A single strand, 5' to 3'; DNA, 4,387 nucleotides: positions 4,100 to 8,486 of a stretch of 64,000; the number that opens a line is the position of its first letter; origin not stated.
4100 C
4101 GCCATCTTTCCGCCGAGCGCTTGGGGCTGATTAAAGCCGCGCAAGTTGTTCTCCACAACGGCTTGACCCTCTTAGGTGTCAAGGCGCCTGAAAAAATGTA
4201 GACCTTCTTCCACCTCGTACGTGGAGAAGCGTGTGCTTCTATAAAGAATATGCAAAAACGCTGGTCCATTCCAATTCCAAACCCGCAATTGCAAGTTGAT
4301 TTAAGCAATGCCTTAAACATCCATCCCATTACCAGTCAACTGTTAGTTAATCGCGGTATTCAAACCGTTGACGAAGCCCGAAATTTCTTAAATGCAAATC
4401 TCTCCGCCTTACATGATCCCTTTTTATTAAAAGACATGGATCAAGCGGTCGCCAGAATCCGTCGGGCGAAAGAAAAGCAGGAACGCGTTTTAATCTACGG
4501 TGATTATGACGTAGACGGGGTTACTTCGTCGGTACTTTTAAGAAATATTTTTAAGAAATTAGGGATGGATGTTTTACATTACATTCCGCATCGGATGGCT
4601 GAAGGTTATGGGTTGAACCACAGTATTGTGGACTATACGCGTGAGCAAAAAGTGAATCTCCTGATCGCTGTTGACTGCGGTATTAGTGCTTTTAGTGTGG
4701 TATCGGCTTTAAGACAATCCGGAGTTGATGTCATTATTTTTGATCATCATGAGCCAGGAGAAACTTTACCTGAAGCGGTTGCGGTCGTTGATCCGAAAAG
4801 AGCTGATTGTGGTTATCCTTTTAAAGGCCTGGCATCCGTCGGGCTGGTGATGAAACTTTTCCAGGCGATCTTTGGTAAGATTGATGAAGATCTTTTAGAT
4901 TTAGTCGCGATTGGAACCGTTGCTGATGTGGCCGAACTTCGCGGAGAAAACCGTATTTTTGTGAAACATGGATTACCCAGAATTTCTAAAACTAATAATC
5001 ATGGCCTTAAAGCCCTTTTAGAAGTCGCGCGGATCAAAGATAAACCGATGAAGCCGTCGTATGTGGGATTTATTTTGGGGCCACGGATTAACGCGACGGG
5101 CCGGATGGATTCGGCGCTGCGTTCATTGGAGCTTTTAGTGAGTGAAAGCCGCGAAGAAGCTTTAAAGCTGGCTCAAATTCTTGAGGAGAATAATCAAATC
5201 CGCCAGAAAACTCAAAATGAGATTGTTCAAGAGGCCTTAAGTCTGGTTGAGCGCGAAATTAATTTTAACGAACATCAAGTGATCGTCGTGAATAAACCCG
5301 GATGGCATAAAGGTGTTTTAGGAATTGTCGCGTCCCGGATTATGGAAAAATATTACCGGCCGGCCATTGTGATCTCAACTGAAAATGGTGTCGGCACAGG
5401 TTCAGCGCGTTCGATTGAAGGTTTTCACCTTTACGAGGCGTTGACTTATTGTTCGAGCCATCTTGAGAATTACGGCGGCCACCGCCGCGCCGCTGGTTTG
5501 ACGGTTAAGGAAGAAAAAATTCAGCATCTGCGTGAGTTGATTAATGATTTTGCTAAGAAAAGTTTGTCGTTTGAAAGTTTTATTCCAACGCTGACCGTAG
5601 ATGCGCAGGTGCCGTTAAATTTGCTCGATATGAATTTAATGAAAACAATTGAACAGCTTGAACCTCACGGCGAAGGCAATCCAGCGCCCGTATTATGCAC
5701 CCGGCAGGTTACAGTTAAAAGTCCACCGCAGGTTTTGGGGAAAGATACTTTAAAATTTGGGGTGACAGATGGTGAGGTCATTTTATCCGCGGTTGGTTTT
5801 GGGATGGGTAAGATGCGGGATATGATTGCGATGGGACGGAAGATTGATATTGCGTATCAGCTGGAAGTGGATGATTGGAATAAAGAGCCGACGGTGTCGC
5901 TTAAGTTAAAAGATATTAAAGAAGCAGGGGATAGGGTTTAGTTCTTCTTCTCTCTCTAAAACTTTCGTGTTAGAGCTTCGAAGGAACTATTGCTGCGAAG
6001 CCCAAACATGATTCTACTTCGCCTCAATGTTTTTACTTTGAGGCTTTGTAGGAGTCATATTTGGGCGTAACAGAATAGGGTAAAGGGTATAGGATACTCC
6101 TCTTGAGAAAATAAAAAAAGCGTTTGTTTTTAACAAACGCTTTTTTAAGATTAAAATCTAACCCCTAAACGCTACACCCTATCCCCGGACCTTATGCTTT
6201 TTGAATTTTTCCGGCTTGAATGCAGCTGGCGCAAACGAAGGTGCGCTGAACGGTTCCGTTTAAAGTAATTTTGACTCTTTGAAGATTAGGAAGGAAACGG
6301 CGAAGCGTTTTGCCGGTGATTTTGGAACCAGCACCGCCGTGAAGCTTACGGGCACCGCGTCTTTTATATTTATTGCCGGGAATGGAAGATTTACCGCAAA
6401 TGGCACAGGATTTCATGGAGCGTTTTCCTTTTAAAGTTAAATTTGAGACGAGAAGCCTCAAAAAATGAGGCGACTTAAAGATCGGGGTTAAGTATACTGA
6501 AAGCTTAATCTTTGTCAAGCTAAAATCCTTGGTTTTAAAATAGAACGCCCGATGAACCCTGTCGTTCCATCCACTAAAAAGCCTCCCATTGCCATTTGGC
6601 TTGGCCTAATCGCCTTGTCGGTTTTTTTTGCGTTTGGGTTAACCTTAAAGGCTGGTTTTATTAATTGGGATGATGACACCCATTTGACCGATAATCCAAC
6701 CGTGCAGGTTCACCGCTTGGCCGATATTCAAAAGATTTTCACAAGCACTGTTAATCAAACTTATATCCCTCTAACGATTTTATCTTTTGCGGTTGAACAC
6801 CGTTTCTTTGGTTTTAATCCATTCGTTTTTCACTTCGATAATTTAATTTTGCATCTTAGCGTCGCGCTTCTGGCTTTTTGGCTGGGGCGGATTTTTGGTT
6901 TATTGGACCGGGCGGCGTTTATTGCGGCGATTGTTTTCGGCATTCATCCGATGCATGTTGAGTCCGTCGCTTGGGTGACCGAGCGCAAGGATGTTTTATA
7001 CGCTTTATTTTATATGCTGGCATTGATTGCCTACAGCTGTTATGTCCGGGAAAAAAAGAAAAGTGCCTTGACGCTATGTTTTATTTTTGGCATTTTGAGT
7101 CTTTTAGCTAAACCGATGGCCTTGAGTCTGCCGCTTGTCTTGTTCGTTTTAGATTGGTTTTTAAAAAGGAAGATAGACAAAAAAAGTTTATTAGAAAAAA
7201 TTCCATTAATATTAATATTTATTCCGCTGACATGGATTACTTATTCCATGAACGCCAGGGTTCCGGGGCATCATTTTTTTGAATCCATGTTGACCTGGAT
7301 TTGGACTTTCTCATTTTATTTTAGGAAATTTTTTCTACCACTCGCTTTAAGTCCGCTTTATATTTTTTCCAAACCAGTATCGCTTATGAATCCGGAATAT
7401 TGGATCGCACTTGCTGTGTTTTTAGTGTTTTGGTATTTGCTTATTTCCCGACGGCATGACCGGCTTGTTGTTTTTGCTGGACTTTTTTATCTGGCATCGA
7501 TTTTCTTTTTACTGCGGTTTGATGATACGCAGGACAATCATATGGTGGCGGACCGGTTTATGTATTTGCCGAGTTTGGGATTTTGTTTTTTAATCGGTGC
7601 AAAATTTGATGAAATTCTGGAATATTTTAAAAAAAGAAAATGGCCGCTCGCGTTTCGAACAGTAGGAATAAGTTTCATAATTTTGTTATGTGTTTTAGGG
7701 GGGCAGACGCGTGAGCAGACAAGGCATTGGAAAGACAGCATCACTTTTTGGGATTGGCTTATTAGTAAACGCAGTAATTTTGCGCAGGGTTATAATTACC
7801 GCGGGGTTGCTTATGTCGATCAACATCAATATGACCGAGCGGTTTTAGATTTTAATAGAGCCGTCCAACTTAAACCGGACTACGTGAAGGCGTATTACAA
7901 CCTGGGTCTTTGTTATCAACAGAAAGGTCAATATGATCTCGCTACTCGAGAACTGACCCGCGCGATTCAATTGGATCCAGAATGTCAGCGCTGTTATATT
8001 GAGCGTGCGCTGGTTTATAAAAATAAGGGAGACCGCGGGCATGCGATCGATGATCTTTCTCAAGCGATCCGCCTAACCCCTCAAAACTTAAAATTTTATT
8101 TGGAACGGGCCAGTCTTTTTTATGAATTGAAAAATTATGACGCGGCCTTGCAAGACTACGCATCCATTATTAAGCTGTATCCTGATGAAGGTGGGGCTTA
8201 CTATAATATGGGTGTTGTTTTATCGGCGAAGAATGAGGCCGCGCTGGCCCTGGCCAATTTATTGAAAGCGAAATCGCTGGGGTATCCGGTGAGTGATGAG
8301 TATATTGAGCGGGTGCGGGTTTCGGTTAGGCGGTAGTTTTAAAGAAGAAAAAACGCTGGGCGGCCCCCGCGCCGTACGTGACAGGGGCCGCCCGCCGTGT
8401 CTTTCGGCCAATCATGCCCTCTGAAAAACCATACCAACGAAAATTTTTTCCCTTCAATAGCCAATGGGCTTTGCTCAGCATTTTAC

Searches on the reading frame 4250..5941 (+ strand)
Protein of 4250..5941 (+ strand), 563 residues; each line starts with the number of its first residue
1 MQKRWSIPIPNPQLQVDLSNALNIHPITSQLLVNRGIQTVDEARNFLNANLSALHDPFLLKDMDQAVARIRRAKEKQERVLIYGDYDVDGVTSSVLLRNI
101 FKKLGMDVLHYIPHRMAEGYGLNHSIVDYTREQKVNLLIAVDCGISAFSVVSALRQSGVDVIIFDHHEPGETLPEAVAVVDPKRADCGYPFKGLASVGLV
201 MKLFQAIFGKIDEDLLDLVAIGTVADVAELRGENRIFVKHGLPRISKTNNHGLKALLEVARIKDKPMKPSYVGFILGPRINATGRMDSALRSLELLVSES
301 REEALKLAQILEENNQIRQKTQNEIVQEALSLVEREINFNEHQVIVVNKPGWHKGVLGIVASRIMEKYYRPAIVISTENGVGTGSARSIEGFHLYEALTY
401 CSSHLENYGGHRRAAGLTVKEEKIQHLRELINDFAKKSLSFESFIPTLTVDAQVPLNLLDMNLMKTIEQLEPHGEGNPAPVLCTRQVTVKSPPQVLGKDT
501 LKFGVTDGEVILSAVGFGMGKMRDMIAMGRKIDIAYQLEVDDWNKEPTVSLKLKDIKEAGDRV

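Call 95: search_protein_families(library=pfam, proteins=[window:4250-5941:+], max_evalue=0.001)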
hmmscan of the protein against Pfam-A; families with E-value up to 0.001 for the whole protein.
window:4250-5941:+ (563 aa): 3 families
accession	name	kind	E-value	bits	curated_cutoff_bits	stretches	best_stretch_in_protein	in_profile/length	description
PF01368.27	DHH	-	4.6e-26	92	28.1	1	79-223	1-125/125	DHH family, N-terminal domain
PF17768.7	RecJ_OB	-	9.2e-25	87.2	27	1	450-555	1-107/107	RecJ OB domain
PF02272.25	DHHA1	-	1.4e-18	67.7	25.9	1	343-437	3-102/102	DHHA1 domain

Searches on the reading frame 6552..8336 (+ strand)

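Call 95: search_protein_families(library=pfam, proteins=[window:6552-8336:+], max_evalue=0.001)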
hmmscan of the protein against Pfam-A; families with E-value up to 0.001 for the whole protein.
window:6552-8336:+ (594 aa): 15 families
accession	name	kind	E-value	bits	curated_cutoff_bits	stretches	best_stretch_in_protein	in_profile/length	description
PF00515.34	TPR_1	-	3.3e-26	90.4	27.8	2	445-478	1-34/34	Tetratricopeptide repeat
PF07719.23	TPR_2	-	4.3e-24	83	27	2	446-477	2-33/34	Tetratricopeptide repeat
PF13414.12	TPR_11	-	2.3e-21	75.6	26.8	1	420-459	3-42/42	TPR repeat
PF13181.12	TPR_8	-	1.4e-19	69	25.7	1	446-477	2-33/34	Tetratricopeptide repeat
PF13431.12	TPR_17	-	7.5e-16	57.5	24.4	1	434-464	2-32/34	Tetratricopeptide repeat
PF13371.12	TPR_9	-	5.9e-15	55.5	35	2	420-477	4-61/73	Tetratricopeptide repeat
PF13432.12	TPR_16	-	6.2e-13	49.4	32.7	2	418-476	4-62/65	Tetratricopeptide repeat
PF13428.12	TPR_14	-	3e-11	43.3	23.5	0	515-554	3-42/44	Tetratricopeptide repeat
PF14559.12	TPR_19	-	1.3e-10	41.9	25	1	422-480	2-60/68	Tetratricopeptide repeat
PF13424.12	TPR_12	-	5.2e-07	30.2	30.1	1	411-475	3-75/77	Tetratricopeptide repeat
PF23914.1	TPR_CcmH_CycH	-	4.4e-06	27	42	1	438-546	43-154/158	Cytochrome c-type biogenesis protein H TPR domain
PF12569.14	NatA_aux_su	-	5e-06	26.2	33.3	1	446-507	193-254/515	N-terminal acetyltransferase A, auxiliary subunit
PF13174.12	TPR_6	-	1.1e-05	26.2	26.3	0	517-545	4-32/33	Tetratricopeptide repeat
PF12895.13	ANAPC3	-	4.9e-05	24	27.2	1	423-483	1-60/82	Anaphase-promoting complex, cyclosome, subunit 3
PF14561.12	TPR_20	-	0.001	19.8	25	0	433-478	10-55/90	Tetratricopeptide repeat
